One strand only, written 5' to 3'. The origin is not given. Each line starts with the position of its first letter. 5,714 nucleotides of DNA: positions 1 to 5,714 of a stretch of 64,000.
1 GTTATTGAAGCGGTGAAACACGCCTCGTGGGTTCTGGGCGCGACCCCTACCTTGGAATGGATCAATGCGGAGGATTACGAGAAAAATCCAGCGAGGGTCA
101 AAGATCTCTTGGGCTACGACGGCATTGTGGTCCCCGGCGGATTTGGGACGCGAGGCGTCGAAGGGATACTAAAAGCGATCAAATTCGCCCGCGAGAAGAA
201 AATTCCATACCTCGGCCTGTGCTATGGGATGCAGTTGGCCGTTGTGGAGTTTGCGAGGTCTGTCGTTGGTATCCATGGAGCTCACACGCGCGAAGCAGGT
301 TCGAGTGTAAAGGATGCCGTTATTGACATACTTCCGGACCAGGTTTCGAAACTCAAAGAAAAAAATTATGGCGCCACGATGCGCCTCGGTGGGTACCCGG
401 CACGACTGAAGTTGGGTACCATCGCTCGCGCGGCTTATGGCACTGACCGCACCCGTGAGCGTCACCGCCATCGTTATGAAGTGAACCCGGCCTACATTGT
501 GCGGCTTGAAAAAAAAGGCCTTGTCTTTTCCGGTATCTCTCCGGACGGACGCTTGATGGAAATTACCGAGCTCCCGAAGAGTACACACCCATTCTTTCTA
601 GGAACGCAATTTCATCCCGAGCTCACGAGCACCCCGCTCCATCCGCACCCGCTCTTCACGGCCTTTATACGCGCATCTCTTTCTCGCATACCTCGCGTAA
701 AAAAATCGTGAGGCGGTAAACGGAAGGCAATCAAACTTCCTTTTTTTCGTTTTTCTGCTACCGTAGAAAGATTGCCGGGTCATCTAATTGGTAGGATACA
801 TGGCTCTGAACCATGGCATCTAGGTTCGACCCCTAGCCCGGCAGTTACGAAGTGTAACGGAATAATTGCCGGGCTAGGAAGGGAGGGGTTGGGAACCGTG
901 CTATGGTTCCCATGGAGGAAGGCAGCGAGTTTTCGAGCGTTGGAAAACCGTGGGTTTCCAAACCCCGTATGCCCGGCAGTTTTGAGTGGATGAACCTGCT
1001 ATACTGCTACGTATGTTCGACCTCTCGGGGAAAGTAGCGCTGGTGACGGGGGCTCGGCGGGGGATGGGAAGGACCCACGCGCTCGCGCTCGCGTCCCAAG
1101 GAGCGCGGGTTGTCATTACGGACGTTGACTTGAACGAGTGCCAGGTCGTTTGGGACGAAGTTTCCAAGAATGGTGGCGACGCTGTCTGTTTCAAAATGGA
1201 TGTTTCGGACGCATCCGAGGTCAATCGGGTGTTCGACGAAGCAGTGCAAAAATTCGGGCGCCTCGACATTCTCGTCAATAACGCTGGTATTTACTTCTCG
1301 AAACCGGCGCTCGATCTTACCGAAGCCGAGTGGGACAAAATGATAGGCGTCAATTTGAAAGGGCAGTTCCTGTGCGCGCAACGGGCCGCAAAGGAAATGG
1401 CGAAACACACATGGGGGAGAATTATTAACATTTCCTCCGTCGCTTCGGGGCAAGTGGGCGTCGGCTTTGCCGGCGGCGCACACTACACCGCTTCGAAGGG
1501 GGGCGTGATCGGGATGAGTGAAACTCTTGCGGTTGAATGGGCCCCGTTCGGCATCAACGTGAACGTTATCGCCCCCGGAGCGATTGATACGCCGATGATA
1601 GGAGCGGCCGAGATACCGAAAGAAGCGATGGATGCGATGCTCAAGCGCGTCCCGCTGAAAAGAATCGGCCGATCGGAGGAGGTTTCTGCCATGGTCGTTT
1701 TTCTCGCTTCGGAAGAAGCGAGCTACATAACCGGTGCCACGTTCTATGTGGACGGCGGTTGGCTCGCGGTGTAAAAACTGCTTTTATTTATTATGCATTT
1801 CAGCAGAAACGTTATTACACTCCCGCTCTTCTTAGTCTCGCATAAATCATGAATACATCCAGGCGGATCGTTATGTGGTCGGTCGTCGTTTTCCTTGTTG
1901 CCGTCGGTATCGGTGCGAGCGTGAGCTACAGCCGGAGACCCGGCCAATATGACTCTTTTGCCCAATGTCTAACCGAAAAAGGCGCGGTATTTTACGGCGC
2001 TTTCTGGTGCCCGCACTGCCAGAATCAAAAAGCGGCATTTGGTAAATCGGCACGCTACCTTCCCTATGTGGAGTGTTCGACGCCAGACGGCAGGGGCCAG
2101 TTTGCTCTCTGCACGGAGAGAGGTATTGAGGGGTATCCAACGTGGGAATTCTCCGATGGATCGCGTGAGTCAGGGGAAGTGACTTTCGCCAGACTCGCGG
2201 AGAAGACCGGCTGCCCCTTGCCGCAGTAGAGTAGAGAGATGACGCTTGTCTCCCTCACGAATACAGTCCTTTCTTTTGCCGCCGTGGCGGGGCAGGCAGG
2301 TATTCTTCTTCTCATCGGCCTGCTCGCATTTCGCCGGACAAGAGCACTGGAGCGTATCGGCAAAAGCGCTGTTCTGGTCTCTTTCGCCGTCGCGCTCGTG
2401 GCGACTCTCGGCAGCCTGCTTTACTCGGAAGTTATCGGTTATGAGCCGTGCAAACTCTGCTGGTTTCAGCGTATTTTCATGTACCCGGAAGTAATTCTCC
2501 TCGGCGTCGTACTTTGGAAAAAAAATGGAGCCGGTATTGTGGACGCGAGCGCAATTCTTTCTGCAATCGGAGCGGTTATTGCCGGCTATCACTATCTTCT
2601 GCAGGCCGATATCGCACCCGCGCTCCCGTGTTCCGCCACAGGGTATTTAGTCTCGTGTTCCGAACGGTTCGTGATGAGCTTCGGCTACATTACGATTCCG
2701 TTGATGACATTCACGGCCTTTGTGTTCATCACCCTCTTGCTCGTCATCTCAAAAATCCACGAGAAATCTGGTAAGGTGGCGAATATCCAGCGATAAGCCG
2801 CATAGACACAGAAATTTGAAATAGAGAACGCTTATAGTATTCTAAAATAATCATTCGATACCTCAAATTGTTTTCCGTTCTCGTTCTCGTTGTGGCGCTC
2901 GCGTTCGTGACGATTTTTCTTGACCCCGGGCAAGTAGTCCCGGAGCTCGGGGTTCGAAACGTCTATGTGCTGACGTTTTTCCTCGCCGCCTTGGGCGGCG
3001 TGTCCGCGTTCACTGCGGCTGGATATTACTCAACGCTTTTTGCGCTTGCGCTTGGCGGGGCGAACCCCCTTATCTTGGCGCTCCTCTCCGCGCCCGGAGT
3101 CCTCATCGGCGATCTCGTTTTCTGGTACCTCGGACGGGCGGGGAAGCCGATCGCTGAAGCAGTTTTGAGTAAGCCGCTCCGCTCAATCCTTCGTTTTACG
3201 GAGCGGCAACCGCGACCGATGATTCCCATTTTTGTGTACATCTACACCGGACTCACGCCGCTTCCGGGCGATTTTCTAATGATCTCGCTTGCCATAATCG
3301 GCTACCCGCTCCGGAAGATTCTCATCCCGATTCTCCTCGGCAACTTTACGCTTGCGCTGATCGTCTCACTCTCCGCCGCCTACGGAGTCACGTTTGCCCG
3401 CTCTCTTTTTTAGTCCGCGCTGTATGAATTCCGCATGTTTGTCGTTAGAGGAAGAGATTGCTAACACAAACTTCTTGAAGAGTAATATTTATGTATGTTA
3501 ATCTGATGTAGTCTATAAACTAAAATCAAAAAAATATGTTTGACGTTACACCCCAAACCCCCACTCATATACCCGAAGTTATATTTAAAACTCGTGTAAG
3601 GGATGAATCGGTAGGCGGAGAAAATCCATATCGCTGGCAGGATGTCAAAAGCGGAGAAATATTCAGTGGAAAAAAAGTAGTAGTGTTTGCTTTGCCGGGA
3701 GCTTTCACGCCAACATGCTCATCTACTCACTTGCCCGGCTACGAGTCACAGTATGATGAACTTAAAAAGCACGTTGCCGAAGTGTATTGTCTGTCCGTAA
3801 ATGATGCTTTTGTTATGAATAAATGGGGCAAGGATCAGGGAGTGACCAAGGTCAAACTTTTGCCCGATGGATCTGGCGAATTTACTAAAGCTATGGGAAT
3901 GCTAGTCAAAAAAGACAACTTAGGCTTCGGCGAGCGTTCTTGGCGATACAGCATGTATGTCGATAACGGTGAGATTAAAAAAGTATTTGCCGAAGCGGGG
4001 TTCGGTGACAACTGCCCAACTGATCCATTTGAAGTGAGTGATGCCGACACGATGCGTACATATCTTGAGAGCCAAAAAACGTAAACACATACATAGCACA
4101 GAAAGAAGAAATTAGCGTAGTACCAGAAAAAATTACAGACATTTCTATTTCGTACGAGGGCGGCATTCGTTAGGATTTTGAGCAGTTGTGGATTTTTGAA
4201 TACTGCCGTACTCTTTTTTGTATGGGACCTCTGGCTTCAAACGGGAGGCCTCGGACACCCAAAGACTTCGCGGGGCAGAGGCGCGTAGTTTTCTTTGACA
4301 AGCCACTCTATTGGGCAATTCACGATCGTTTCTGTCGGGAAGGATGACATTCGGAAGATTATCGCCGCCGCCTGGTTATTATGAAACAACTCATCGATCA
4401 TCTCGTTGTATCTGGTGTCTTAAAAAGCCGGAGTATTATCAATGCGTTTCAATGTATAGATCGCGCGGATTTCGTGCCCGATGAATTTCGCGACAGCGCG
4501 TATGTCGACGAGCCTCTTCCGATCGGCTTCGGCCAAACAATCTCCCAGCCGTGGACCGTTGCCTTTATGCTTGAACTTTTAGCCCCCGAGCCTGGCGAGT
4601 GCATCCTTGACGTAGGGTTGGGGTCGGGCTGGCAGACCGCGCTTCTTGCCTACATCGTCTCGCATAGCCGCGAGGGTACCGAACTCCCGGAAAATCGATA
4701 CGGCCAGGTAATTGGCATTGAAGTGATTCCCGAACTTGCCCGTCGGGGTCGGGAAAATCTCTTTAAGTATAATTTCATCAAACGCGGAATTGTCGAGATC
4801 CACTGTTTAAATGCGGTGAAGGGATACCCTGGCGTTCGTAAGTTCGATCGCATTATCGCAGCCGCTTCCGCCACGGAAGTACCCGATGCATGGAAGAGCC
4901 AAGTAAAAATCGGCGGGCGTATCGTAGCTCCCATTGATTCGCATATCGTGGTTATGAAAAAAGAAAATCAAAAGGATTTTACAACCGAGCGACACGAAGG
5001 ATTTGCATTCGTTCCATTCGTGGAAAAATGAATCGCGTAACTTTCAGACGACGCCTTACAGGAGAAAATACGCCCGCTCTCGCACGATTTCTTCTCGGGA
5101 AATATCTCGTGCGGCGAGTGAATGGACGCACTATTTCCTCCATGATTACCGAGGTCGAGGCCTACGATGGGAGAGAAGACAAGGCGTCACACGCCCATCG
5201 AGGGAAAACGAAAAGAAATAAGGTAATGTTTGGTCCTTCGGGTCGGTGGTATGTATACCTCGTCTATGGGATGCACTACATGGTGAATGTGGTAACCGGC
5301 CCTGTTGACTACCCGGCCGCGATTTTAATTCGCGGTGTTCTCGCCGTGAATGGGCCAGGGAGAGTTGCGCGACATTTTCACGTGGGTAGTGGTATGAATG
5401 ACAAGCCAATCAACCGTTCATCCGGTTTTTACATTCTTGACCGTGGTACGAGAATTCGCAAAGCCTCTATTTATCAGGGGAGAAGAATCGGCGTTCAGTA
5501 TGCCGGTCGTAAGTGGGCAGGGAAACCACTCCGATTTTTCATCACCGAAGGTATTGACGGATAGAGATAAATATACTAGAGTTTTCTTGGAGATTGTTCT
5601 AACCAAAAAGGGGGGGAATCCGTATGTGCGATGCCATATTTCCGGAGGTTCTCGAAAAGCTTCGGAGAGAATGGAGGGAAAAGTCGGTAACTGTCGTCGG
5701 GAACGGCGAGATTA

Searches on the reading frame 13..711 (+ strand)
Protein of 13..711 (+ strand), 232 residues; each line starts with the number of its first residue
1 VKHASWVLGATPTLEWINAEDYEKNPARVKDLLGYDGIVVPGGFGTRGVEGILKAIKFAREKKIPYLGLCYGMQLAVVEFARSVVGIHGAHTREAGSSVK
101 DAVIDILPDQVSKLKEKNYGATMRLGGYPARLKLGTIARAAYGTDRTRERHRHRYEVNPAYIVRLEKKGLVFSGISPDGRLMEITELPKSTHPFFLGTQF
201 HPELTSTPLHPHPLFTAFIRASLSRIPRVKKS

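Call 56: search_protein_families(library=pfam, proteins=[window:13-711:+], max_evalue=0.001)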
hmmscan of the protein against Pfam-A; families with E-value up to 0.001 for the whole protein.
window:13-711:+ (232 aa): 2 families
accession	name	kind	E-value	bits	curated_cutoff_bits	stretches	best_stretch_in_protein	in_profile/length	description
PF00117.34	GATase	-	2.6e-36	125.5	22.8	1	6-220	18-189/190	Glutamine amidotransferase class-I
PF07722.19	Peptidase_C26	-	1.6e-05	25.3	20.5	1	56-203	98-219/219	Peptidase C26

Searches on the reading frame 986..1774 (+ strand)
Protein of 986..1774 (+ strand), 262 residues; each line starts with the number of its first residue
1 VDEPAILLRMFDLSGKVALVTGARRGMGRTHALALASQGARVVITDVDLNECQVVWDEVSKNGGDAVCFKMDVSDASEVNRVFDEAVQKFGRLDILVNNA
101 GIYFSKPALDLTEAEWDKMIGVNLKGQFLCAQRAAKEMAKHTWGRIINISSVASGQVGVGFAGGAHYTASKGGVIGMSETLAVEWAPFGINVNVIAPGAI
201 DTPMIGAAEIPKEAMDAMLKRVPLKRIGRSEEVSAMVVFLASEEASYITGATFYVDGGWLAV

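Call 56: search_protein_families(library=pfam, proteins=[window:986-1774:+], max_evalue=0.001)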
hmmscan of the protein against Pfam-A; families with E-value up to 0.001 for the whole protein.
window:986-1774:+ (262 aa): 4 families
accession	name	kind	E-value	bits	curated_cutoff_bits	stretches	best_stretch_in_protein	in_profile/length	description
PF13561.12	adh_short_C2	-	5e-69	232.9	27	1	22-259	1-235/236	Enoyl-(Acyl carrier protein) reductase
PF00106.31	adh_short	-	2.1e-60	204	26.6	1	16-206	1-188/195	short chain dehydrogenase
PF08659.16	KR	-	2.1e-11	44.5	22.6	1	18-171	3-153/180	KR domain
PF23441.1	SDR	-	0.00022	21.1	27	1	75-259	72-255/258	SDR-like rossmann domain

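Call 59: find_encoding_contigs(protein=window:986-1774:+, flank=10000, max_places=3)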
Protein window:986-1774:+ (262 aa): no gene with exactly this product is on record in the collection.

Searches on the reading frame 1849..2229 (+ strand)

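Call 56: search_protein_families(library=pfam, proteins=[window:1849-2229:+], max_evalue=0.001)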
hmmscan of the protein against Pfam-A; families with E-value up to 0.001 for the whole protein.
window:1849-2229:+ (126 aa): 1 family
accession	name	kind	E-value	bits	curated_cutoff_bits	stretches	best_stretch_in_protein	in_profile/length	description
PF00085.26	Thioredoxin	-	8.1e-05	23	23.5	1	47-114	23-91/103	Thioredoxin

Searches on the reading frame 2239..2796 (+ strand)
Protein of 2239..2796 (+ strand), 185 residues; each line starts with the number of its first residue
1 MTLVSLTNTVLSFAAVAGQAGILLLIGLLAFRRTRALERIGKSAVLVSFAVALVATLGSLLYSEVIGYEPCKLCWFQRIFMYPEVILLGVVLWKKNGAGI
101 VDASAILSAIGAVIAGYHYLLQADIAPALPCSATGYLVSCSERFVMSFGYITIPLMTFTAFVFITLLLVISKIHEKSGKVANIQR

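Call 56: search_protein_families(library=pfam, proteins=[window:2239-2796:+], max_evalue=0.001)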
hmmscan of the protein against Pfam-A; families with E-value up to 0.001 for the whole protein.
window:2239-2796:+ (185 aa): 1 family
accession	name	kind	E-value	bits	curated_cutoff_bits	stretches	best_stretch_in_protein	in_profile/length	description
PF02600.21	DsbB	-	1.3e-12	48.8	22.1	1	43-169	3-146/148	Disulfide bond formation protein DsbB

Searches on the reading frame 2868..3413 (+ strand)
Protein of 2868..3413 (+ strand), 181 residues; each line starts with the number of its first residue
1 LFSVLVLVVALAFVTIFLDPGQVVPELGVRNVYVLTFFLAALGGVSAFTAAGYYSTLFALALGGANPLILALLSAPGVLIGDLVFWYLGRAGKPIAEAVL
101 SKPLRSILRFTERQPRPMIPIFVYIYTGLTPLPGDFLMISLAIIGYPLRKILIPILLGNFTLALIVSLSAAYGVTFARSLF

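Call 56: search_protein_families(library=pfam, proteins=[window:2868-3413:+], max_evalue=0.001)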
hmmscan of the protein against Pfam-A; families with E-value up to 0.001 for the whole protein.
window:2868-3413:+ (181 aa): 1 family
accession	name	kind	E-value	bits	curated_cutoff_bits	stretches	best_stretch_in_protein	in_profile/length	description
PF09335.16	VTT_dom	-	0.00013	22.8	33.9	1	56-168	4-119/123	VTT domain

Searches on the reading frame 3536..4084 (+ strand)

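Call 56: search_protein_families(library=pfam, proteins=[window:3536-4084:+], max_evalue=0.001)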
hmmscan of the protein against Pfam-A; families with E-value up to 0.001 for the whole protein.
window:3536-4084:+ (182 aa): 2 families
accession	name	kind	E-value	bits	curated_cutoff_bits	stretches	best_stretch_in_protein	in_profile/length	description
PF08534.16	Redoxin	-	5.3e-26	91.6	26.6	1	35-154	19-135/148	Redoxin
PF00578.27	AhpC-TSA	-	1.7e-14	54.2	26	1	35-143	16-116/124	AhpC/TSA family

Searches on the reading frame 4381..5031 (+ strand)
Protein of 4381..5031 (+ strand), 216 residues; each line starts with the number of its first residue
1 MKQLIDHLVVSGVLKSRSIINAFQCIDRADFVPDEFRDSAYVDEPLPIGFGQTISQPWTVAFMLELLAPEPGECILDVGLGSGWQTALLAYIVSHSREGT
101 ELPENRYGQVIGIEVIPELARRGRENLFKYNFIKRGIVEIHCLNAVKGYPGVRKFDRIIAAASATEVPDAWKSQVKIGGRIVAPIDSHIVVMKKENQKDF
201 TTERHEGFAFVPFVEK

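Call 56: search_protein_families(library=pfam, proteins=[window:4381-5031:+], max_evalue=0.001)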
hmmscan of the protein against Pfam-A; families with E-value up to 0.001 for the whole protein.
window:4381-5031:+ (216 aa): 1 family
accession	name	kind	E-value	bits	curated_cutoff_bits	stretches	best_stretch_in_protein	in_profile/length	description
PF01135.25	PCMT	-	1.1e-46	159.8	20.3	1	2-215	4-207/210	Protein-L-isoaspartate(D-aspartate) O-methyltransferase (PCMT)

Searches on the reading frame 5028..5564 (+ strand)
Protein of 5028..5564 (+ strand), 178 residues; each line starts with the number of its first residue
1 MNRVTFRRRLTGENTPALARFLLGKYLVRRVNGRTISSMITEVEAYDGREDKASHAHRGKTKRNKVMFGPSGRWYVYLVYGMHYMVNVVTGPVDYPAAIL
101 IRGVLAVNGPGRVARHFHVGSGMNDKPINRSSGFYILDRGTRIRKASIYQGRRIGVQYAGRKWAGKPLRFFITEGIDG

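Call 56: search_protein_families(library=pfam, proteins=[window:5028-5564:+], max_evalue=0.001)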
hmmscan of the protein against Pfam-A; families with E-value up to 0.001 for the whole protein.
window:5028-5564:+ (178 aa): 1 family
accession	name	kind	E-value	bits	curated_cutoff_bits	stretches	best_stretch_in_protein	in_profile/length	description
PF02245.21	Pur_DNA_glyco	-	1.1e-46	158.9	27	2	13-104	5-94/181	Methylpurine-DNA glycosylase (MPG)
